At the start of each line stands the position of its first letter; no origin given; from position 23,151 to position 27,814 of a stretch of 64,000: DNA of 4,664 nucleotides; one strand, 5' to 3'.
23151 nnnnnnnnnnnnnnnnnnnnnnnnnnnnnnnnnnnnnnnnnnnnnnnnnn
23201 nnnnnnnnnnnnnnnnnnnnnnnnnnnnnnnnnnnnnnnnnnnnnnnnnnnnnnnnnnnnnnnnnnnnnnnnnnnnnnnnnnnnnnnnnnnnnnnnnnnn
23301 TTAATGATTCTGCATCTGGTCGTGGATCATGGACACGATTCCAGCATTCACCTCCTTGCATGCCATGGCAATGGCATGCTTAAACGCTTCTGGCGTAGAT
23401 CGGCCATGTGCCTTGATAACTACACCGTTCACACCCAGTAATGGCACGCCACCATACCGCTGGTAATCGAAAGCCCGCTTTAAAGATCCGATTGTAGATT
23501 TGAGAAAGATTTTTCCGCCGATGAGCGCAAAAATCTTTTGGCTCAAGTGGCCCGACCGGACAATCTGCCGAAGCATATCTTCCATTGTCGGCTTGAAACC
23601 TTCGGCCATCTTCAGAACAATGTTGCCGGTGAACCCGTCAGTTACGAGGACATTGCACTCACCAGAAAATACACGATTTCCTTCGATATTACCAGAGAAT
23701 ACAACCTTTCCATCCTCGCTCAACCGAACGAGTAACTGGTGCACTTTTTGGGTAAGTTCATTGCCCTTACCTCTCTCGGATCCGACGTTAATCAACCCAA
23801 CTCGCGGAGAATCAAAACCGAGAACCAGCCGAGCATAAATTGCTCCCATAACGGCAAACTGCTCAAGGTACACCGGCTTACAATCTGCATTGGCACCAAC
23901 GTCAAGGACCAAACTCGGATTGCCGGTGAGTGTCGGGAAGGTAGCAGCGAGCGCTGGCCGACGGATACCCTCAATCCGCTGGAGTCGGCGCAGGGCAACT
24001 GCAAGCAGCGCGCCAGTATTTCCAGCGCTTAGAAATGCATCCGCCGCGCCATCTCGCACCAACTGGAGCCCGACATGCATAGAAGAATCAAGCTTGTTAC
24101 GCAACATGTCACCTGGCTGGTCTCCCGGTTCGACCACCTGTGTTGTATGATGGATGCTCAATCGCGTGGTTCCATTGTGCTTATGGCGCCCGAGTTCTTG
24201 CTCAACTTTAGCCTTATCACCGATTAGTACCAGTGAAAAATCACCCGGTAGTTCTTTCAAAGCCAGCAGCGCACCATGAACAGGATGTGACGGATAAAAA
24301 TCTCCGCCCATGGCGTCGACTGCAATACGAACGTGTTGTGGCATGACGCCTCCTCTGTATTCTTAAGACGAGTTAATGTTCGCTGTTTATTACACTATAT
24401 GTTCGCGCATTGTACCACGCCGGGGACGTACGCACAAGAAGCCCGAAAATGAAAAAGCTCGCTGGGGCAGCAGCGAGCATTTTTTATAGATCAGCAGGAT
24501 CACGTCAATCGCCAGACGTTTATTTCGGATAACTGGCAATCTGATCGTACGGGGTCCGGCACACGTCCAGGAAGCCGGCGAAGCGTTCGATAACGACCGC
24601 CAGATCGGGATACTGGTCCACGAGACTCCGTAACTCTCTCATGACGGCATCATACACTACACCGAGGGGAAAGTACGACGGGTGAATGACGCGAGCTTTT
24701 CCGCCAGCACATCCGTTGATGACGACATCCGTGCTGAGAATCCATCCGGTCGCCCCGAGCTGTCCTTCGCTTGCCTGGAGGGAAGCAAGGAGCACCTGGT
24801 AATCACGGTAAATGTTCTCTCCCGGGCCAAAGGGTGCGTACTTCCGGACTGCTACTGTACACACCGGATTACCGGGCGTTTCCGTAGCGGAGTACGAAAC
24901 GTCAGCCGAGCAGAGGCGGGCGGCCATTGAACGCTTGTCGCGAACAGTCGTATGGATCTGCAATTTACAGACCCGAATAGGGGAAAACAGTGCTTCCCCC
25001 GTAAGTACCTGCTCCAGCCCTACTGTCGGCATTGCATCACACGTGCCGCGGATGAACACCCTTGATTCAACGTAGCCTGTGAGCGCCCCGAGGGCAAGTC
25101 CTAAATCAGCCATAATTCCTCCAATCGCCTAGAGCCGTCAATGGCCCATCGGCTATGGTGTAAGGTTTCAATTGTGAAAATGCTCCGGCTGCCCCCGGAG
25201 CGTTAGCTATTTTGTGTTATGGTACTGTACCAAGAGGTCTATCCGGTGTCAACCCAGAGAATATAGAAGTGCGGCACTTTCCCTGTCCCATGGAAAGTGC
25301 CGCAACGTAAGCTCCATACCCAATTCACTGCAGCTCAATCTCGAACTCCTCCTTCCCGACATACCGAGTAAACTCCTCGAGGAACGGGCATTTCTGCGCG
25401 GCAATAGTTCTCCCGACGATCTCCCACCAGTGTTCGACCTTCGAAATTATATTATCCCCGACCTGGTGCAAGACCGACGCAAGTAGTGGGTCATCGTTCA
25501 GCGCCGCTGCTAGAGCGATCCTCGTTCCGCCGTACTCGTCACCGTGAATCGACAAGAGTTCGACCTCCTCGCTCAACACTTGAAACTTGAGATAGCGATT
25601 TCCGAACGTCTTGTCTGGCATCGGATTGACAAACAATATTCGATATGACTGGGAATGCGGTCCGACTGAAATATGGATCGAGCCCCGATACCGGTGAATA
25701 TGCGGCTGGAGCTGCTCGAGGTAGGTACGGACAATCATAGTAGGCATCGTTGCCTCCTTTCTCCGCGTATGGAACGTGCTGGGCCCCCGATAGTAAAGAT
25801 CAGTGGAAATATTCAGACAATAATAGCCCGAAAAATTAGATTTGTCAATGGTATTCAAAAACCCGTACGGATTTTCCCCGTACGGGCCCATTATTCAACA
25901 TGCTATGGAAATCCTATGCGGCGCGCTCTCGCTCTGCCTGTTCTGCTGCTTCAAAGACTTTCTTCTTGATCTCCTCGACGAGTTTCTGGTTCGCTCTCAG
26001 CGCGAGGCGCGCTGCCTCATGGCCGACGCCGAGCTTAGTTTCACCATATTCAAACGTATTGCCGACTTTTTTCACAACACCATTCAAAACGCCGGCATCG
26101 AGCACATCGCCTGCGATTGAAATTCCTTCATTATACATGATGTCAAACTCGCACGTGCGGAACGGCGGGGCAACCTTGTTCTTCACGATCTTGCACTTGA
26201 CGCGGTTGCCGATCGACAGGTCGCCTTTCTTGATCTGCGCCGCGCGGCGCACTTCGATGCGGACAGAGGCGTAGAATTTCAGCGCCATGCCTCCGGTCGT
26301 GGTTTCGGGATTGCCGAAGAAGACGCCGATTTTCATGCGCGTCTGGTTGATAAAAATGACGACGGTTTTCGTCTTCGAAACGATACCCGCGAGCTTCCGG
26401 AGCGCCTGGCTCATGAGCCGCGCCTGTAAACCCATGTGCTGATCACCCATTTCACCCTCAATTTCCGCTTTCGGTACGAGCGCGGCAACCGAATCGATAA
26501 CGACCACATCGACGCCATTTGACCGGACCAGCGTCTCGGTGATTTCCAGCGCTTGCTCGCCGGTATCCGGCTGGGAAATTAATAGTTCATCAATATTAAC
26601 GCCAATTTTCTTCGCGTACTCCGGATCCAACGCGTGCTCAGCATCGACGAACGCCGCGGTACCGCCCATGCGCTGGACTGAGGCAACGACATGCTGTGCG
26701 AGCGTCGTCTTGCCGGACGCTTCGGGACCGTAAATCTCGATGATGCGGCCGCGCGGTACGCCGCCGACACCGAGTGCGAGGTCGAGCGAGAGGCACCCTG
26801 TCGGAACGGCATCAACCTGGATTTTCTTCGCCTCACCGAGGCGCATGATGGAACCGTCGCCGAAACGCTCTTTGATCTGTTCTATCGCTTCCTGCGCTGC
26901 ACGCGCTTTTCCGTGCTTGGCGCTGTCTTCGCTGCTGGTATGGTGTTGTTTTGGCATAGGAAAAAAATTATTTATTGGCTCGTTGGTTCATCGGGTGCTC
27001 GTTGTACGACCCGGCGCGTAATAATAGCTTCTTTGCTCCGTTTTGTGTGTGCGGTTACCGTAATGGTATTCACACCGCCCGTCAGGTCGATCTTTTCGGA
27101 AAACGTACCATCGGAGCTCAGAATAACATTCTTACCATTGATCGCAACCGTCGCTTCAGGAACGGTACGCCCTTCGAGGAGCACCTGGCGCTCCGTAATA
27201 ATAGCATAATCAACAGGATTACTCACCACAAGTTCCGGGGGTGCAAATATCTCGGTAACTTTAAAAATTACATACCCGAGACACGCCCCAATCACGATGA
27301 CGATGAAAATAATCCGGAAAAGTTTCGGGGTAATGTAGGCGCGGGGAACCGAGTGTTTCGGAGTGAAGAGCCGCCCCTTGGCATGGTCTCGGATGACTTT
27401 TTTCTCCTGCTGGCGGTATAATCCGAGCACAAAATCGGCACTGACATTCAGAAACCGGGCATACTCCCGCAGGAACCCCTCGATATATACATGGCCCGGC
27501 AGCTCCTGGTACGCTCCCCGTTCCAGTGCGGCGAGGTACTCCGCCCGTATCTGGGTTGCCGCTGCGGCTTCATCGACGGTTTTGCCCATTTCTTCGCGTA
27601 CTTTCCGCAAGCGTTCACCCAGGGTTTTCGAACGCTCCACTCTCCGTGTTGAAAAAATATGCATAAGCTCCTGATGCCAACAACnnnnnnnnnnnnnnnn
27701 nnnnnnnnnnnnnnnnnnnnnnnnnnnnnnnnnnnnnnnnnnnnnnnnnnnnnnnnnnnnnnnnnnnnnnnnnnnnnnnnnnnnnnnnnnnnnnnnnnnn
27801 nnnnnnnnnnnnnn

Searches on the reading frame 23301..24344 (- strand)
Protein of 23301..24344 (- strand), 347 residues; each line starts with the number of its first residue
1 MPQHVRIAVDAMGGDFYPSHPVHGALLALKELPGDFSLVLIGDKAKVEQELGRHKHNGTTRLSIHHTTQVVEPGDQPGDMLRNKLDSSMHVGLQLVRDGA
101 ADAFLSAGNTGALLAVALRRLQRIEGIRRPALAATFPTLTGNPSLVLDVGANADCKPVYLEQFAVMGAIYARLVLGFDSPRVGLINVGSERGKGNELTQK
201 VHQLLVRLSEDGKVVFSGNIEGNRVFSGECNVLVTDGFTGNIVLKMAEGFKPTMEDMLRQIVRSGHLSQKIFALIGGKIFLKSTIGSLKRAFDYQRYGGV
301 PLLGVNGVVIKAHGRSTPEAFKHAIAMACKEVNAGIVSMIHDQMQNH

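Call 7: search_protein_families(library=ncbifam, proteins=[window:23301-24344:-])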
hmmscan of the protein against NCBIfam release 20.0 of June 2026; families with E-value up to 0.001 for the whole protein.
window:23301-24344:- (347 aa): 4 families
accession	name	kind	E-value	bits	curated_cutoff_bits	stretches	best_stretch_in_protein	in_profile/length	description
TIGR00182.1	plsX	equivalog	2.2e-102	342.7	243.4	1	5-346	1-329/337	phosphate acyltransferase PlsX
NF010419.0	PRK13845.1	equivalog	8.6e-75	252.3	729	1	4-340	97-429/440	putative glycerol-3-phosphate acyltransferase PlsX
NF010420.0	PRK13846.1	equivalog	1.1e-47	162.8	536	1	4-344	2-315/316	phosphate acyltransferase PlsX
NF040747.1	reduct_C_alpha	equivalog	3.6e-08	32.8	350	1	163-250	141-228/380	glycine/sarcosine/betaine reductase complex component C subunit alpha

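Call 10: find_encoding_contigs(protein=window:23301-24344:-, flank=10000, max_places=6)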
Protein window:23301-24344:- (347 aa): 4 contigs read that carry it; 3 places shown.
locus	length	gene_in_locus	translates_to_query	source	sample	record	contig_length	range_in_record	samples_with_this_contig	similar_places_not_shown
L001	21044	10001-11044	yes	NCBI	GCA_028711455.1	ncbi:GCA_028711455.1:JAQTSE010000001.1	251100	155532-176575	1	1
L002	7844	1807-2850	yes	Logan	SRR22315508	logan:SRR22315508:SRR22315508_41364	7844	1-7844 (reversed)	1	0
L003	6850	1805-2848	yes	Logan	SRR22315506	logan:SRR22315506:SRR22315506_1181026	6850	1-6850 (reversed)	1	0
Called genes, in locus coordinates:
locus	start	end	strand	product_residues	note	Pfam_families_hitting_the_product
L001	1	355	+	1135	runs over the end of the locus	PF04563:RNA_pol_Rpb2_1, PF04561:RNA_pol_Rpb2_2, PF04565:RNA_pol_Rpb2_3, PF10385:RNA_pol_Rpb2_45, PF00562:RNA_pol_Rpb2_6, PF04560:RNA_pol_Rpb2_7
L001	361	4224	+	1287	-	PF04997:RNA_pol_Rpb1_1, PF00623:RNA_pol_Rpb1_2, PF04983:RNA_pol_Rpb1_3, PF05000:RNA_pol_Rpb1_4, PF04998:RNA_pol_Rpb1_5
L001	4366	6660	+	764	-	PF13491:FtsK_4TM, PF17854:FtsK_alpha, PF01580:FtsK_SpoIIIE, PF09397:FtsK_gamma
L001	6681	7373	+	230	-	PF13560:HTH_31 (weak), PF12844:HTH_19 (weak), PF13413:HTH_25, PF09136:Glucodextran_B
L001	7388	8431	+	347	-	PF00154:RecA_N, PF08423:Rad51, PF06745:ATPase (weak), PF13481:AAA_25 (faint), PF27531:MT3502_N (weak), PF01637:ATPase_2 (weak), PF02283:CobU (weak), PF21096:RecA_C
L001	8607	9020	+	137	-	-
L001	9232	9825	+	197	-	-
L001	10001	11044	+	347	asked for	PF02504:FA_synthesis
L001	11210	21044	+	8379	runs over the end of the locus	-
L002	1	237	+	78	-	?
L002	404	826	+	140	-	-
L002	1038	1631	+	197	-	-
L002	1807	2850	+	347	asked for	PF02504:FA_synthesis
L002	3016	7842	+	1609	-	?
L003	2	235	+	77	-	?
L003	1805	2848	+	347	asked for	PF02504:FA_synthesis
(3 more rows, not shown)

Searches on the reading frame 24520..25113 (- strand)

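Call 7: search_protein_families(library=ncbifam, proteins=[window:24520-25113:-])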
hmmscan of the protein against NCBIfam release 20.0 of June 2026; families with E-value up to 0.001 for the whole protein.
window:24520-25113:- (197 aa): 0 families

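Call 37: search_protein_families(library=pfam, proteins=[window:24520-25113:-], max_evalue=5)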
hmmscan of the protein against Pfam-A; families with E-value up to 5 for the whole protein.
window:24520-25113:- (197 aa): 2 families
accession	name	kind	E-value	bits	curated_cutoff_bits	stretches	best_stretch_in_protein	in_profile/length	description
PF19599.4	DUF6104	-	0.01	16.5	27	1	157-182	25-50/58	Family of unknown function (DUF6104)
PF06907.19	LXN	-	0.098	12.6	24.1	1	31-87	30-87/217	Latexin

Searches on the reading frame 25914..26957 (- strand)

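Call 7: search_protein_families(library=ncbifam, proteins=[window:25914-26957:-])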
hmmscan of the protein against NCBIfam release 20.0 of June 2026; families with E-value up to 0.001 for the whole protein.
window:25914-26957:- (347 aa): 17 families
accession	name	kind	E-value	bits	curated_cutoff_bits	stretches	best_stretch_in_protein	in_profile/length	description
TIGR02012.1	tigrfam_recA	equivalog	1.8e-156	520.4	325.3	1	17-335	2-320/321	recombinase RecA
NF007072.0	PRK09519.1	equivalog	6.3e-121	405.1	1024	2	18-262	8-252/790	intein-containing recombinase RecA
TIGR02237.1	recomb_radB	equivalog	5.9e-17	62.2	172.4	1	63-259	5-206/210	DNA repair and recombination protein RadB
NF003301.0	PRK04301.1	equivalog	8.1e-17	61.4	259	1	42-241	74-286/316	DNA repair and recombination protein RadA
TIGR02236.1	recomb_radA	equivalog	3.2e-13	49.7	361.15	1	43-241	70-282/311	DNA repair and recombination protein RadA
NF033429.2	ImuA_translesion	equivalog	1.7e-11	44.4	150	1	42-153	7-119/181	translesion DNA synthesis-associated protein ImuA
NF006861.0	PRK09361.1-1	equivalog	7.8e-11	41.9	278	1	49-235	3-193/235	DNA repair and recombination protein RadB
TIGR02238.1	recomb_DMC1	equivalog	3.3e-09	36.4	447.7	1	43-239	70-282/314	meiotic recombinase Dmc1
TIGR02239.1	recomb_RAD51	equivalog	2e-07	30.4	478.05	1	45-239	72-282/316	DNA repair protein RAD51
NF058630.1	repair_Rv3395c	exception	4.6e-06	26.5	65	1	65-164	5-94/153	DnaE2-dependent mutagenesis accessory factor ImuA'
NF052589.1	ArlH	equivalog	1.2e-05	25.1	215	0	60-213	11-169/229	archaellum protein ArlH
TIGR00416.1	sms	equivalog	3.2e-05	22.9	403.05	1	34-203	59-217/454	DNA repair protein RadA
TIGR03881.1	KaiC_arch_4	hypoth_equivalog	3.3e-05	23.7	247.8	1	51-171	3-101/231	KaiC domain-containing protein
NF004723.0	PRK06067.1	subfamily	7.3e-05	22.4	194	0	45-108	10-72/243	flagellar accessory protein FlaH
NF006799.0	PRK09302.1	equivalog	0.00013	20.7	408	1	44-165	248-380/515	circadian clock protein KaiC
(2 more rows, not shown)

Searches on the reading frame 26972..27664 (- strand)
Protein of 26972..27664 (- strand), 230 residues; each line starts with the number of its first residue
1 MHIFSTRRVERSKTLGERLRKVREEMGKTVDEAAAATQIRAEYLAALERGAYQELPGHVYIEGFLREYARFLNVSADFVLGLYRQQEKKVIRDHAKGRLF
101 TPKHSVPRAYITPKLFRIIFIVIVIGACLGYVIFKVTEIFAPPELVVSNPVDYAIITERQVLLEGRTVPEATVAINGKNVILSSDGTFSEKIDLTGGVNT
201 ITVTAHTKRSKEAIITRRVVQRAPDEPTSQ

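Call 7: search_protein_families(library=ncbifam, proteins=[window:26972-27664:-])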
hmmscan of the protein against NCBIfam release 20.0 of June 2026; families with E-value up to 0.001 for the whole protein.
window:26972-27664:- (230 aa): 3 families
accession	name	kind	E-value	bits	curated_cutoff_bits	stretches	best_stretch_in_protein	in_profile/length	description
NF041534.1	rodZ_Strepcoccus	equivalog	1.1e-17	64.2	375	1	11-210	2-193/275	cytoskeleton protein RodZ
NF006015.0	PRK08154.1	subfamily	0.00011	21.5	204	1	13-94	29-106/314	anaerobic benzoate catabolism transcriptional regulator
NF008109.0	PRK10856.1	equivalog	0.00038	20.3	208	1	8-86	8-86/334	cytoskeleton protein RodZ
